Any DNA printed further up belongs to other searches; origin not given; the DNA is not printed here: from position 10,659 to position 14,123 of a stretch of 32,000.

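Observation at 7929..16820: Coupled methylase / DUF499-like ATPase / small ORF / SNF2 helicase-nuclease cassette: BREX-like parts without PglZ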

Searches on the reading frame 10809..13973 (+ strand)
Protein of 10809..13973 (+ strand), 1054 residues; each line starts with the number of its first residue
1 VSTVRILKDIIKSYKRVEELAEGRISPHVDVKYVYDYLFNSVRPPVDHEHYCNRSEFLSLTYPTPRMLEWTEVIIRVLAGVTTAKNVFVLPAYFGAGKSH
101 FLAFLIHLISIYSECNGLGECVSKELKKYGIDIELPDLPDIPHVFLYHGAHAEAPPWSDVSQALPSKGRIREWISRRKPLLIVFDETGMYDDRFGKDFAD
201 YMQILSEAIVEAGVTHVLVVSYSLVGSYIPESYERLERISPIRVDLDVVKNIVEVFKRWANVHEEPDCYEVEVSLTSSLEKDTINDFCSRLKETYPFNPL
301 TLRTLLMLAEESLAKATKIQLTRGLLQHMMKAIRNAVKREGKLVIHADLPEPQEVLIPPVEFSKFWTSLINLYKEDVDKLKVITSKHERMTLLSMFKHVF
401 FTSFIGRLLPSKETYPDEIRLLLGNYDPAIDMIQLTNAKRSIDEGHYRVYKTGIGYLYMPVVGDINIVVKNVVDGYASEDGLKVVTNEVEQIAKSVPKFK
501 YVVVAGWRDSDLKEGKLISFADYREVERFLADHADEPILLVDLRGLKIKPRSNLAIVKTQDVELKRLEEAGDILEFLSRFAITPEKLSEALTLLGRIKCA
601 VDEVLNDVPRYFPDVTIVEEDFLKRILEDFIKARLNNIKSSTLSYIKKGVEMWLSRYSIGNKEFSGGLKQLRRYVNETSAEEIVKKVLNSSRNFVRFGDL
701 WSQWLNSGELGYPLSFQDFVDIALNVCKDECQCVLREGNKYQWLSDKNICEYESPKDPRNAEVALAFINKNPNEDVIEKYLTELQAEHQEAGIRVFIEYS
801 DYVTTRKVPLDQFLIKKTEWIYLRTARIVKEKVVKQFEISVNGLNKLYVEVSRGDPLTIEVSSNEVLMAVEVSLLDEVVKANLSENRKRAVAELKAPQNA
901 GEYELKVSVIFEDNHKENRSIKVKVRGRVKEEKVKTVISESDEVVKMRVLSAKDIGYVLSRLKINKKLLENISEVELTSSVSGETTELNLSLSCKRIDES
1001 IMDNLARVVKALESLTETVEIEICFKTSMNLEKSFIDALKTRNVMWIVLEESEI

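Call 3: search_protein_families(library=pfam, proteins=[window:10809-13973:+], max_evalue=0.01)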
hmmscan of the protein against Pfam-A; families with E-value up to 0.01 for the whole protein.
window:10809-13973:+ (1054 aa): 0 families

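Call 4: search_protein_families(library=padloc, proteins=[window:10809-13973:+], max_evalue=0.01)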
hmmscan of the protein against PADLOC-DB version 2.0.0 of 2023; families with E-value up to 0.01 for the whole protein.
window:10809-13973:+ (1054 aa): 0 families

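Call 5: search_protein_families(library=ncbifam, proteins=[window:10809-13973:+], max_evalue=1)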
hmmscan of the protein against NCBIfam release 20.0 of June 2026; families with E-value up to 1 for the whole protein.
window:10809-13973:+ (1054 aa): 1 family
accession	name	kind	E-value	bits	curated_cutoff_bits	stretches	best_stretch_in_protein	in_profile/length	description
NF033814.1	copper_CopC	equivalog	0.0025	18.2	95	1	858-925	40-106/107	copper homeostasis periplasmic binding protein CopC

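Call 6: search_protein_families(library=pfam, proteins=[window:10809-13973:+], max_evalue=10)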
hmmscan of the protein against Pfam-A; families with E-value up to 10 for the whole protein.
window:10809-13973:+ (1054 aa): 1 family
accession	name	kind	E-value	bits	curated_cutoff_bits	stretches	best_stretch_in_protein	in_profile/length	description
PF00703.27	Glyco_hydro_2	-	1.9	9.7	23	0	904-944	19-57/109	Glycosyl hydrolases family 2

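Call 11: find_homologous_proteins(query=window:10809-13970:+)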
Query window:10809-13970:+ (1054 aa): 8 proteins with E <= 0.001 among 8000 candidates.
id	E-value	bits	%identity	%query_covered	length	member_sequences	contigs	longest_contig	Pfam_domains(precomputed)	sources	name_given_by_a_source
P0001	0.0e+0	2318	99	100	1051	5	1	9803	-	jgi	-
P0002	0.0e+0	1060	47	99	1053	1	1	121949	-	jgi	-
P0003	3.2e-246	838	42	99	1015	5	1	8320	-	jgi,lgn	-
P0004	2.4e-217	743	55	59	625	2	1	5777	-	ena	-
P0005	1.3e-136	475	33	96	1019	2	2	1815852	PF04465.18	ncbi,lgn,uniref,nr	ncbi:hypothetical protein [Thermofilum pendens]|uniref:DUF499 domain-containing protein n=1 Tax=Ther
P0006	1.3e-128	449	30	98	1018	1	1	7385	PF04465.18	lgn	-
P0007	1.0e-124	436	32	98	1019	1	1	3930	PF04465.18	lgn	-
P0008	1.1e-123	433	30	98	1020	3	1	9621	-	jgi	-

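Call 12: search_solved_structures(query=window:10809-13970:+, max_evalue=1)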
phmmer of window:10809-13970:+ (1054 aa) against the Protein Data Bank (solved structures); distinct sequences matched with E-value up to 1: 1.
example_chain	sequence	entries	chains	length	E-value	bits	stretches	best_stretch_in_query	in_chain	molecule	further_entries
6ncl_c2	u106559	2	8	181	0.85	10.8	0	279-336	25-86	P4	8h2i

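Call 22: find_encoding_contigs(protein=P0002, flank=10000, max_places=3)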
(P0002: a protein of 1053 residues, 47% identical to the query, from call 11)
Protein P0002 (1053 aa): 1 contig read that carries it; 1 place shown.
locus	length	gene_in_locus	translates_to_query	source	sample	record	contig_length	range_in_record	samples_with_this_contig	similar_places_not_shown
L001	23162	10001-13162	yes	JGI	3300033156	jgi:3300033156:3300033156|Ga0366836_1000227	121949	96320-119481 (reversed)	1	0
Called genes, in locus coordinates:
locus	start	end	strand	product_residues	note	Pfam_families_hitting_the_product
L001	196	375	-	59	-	PF01638:HxlR (weak)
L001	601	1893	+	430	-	-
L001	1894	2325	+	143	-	-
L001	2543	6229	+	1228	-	PF14490:HHH_RecD2 (faint), PF00270:DEAD (faint), PF00580:UvrD-helicase, PF09848:SLFN-g3_helicase (faint), PF13245:AAA_19, PF13604:AAA_30, PF13361:UvrD_C (weak), PF13538:UvrD_C_2, +3 more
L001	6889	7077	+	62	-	PF04014:MazE_antitoxin (weak)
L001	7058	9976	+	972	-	PF06634:DUF1156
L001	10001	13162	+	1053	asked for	-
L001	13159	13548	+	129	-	-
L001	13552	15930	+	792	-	PF00176:SNF2-rel_dom, PF04851:ResIII, PF00271:Helicase_C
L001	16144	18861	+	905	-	-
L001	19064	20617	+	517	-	PF02463:SMC_N (faint), PF13175:AAA_15, PF13476:AAA_23 (weak), PF13304:AAA_21, PF12476:DUF3696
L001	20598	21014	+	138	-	-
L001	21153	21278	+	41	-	-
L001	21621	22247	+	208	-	PF01209:Ubie_methyltran (weak), PF13847:Methyltransf_31, PF08241:Methyltransf_11, PF08242:Methyltransf_12, PF13649:Methyltransf_25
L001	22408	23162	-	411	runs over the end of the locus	PF04015:DUF362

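Call 23: find_encoding_contigs(protein=P0005, flank=10000, max_places=3)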
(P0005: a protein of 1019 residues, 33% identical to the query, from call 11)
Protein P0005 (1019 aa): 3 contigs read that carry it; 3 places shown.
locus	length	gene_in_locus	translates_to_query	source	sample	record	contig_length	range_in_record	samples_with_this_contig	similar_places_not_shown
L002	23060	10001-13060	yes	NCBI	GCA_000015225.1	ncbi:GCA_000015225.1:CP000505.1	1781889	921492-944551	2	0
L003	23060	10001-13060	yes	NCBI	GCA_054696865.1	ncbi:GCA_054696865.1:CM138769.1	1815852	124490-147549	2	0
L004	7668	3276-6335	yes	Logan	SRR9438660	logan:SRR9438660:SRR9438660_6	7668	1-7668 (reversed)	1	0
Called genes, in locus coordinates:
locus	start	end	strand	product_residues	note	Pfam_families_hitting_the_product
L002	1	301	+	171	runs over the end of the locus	PF05942:PaREP1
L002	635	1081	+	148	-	PF01325:Fe_dep_repress, PF12802:MarR_2 (weak), PF09339:HTH_IclR (weak), PF02742:Fe_dep_repr_C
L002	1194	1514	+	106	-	PF04023:FeoA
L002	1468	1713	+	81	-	PF04023:FeoA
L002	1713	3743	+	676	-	PF01926:MMR_HSR1, PF02421:FeoB_N, PF17910:FeoB_Cyto, PF07670:Gate, PF07664:FeoB_C, PF07670:Gate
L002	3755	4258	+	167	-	PF27307:MJ0565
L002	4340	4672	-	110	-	PF13470:PIN_3 (faint)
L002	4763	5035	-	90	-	-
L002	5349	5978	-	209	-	PF19502:DUF6036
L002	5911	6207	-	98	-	-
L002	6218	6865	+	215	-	-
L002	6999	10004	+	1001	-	PF06634:DUF1156, PF01170:UPF0020 (faint)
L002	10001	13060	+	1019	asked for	PF04465:DUF499 (faint)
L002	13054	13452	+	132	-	-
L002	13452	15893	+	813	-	PF00176:SNF2-rel_dom, PF00270:DEAD (faint), PF04851:ResIII, PF00271:Helicase_C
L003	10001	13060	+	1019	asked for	PF04465:DUF499 (faint)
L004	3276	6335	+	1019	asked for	PF04465:DUF499 (faint)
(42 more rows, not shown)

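Call 25: find_encoding_contigs(protein=P0008, flank=10000, max_places=2)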
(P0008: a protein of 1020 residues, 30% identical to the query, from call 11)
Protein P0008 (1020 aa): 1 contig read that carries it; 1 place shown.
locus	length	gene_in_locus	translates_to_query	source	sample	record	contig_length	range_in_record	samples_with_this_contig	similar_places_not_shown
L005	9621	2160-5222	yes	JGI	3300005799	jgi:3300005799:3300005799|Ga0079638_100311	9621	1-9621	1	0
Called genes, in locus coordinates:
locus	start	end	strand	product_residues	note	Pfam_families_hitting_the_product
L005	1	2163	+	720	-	?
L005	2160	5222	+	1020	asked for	-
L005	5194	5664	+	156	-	-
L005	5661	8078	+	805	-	PF00176:SNF2-rel_dom, PF00270:DEAD (faint), PF04851:ResIII, PF00271:Helicase_C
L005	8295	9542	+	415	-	-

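Call 26: find_encoding_contigs(protein=P0003, flank=10000, max_places=2)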
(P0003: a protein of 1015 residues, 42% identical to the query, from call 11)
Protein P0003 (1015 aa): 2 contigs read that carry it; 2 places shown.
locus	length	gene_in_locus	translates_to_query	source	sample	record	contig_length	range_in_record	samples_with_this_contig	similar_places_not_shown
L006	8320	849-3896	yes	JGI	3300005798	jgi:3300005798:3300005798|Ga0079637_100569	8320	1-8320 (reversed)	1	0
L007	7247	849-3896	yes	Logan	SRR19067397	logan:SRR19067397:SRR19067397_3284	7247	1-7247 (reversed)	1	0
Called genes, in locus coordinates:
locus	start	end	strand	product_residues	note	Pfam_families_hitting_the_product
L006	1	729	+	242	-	?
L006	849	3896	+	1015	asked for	-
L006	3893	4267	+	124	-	-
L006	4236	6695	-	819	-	PF00176:SNF2-rel_dom, PF00270:DEAD (weak), PF04851:ResIII, PF00271:Helicase_C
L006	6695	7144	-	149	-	-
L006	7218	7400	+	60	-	-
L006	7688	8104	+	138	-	-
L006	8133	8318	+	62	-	?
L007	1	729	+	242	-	?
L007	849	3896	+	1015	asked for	-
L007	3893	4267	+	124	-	-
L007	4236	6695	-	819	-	PF00176:SNF2-rel_dom, PF00270:DEAD (weak), PF04851:ResIII, PF00271:Helicase_C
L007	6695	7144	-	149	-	-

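Call 27: find_encoding_contigs(protein=P0001, flank=10000, max_places=2)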
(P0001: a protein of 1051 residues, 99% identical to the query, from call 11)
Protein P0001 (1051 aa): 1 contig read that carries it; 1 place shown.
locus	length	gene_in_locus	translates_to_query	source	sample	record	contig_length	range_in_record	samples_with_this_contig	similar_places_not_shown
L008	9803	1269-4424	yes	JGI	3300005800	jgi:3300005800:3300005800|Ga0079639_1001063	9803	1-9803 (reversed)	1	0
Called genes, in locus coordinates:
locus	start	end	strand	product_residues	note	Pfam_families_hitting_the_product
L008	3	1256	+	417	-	?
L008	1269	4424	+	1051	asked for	-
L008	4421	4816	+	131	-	-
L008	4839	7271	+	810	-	PF00176:SNF2-rel_dom, PF00270:DEAD, PF04851:ResIII, PF00271:Helicase_C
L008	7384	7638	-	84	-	-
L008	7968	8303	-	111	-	-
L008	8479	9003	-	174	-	PF11848:DUF3368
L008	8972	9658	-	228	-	PF03683:UPF0175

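Call 34: search_protein_families(library=pfam, alignment_id=A1, max_evalue=10)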
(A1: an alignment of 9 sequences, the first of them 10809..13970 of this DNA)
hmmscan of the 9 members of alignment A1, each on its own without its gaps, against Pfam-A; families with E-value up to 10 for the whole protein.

A. member 1, window:10809-13970:+ (1054 aa): 1 family
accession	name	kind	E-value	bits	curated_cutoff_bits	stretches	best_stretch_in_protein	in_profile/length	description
PF00703.27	Glyco_hydro_2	-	1.9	9.7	23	0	904-944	19-57/109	Glycosyl hydrolases family 2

B. families by the number of members that match (of 9 scanned): 10 families
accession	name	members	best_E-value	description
PF04465.17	DUF499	4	1.8e-08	Protein of unknown function (DUF499)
PF00703.27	Glyco_hydro_2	2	1.9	Glycosyl hydrolases family 2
PF21634.3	MOV-10_beta-barrel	1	0.013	Helicase MOV-10, beta-barrel domain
PF10029.15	DUF2271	1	0.019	Predicted periplasmic protein (DUF2271)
PF04108.17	ATG17_like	1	0.02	Autophagy protein ATG17-like domain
PF15915.11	BAT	1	0.048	GAF and HTH_10 associated domain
PF22268.1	DUF6954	1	0.12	Family of unknown function (DUF6954)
PF17107.11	SesA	1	0.16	N-terminal domain on NACHT_NTPase and P-loop NTPases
PF14765.12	PS-DH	1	0.22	Polyketide synthase dehydratase N-terminal domain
PF04234.18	CopC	1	0.25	CopC domain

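Call 35: search_protein_families(library=padloc, alignment_id=A1, max_evalue=1)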
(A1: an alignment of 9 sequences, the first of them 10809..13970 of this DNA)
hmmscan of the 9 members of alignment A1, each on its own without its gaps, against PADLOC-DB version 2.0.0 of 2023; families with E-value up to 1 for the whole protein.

A. member 1, window:10809-13970:+ (1054 aa): 0 families

B. families by the number of members that match (of 9 scanned): 4 families
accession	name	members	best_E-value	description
PDLC00662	HmaC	6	1.2e-06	AAA+ ATPase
PDLC02192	DUF499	5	2.9e-05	-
PDLC02781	SspC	1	0.017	SspC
PDLC01278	Cas8b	1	0.038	CAS-I-B; effector_LS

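Call 63: find_homologous_proteins(query=A1, max_evalue=0.001)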
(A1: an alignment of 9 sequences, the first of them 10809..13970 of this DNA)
Query A1 (9 sequences) (1054 aa, profile of the alignment): 8 proteins with E <= 0.001 among 8000 candidates.
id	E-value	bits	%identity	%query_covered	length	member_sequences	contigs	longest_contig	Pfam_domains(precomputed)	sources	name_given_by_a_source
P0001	0.0e+0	1577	99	100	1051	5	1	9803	-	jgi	-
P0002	0.0e+0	1526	47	99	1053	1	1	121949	-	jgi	-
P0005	0.0e+0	1454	33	96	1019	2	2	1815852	PF04465.18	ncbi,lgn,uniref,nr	ncbi:hypothetical protein [Thermofilum pendens]|uniref:DUF499 domain-containing protein n=1 Tax=Ther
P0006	0.0e+0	1450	30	98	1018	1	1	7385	PF04465.18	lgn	-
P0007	0.0e+0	1447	32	98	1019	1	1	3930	PF04465.18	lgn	-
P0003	0.0e+0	1429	42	99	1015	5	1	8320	-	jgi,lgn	-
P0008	0.0e+0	1401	30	98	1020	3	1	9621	-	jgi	-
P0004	0.0e+0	1025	55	59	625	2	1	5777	-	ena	-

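Call 75: find_related_loci(query=A1, collection=genome_contigs, flank=7000)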
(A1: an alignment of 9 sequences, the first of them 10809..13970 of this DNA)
Query A1 (1054 aa) in genome_contigs; peptide patterns used: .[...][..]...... (x = any residue, [..] = any of these).
56 stretches matched a pattern; 2 encode a relative of the query (tblastn E <= 1e-3); 2 distinct loci.
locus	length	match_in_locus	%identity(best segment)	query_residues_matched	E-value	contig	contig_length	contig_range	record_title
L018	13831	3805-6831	29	17-1042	6e-128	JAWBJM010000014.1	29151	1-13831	MAG: Pyrobaculum sp. isolate GMQS_201907_bins_3 GMQS_201907_bins_3_scaffold_14, whole genome shotgun sequence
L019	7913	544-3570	29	17-1042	4e-127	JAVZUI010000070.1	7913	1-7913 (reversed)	MAG: Pyrobaculum sp. isolate DRTY-8_201808_bins_12 DRTY-8_201808_bins_12_scaffold_70, whole genome shotgun sequence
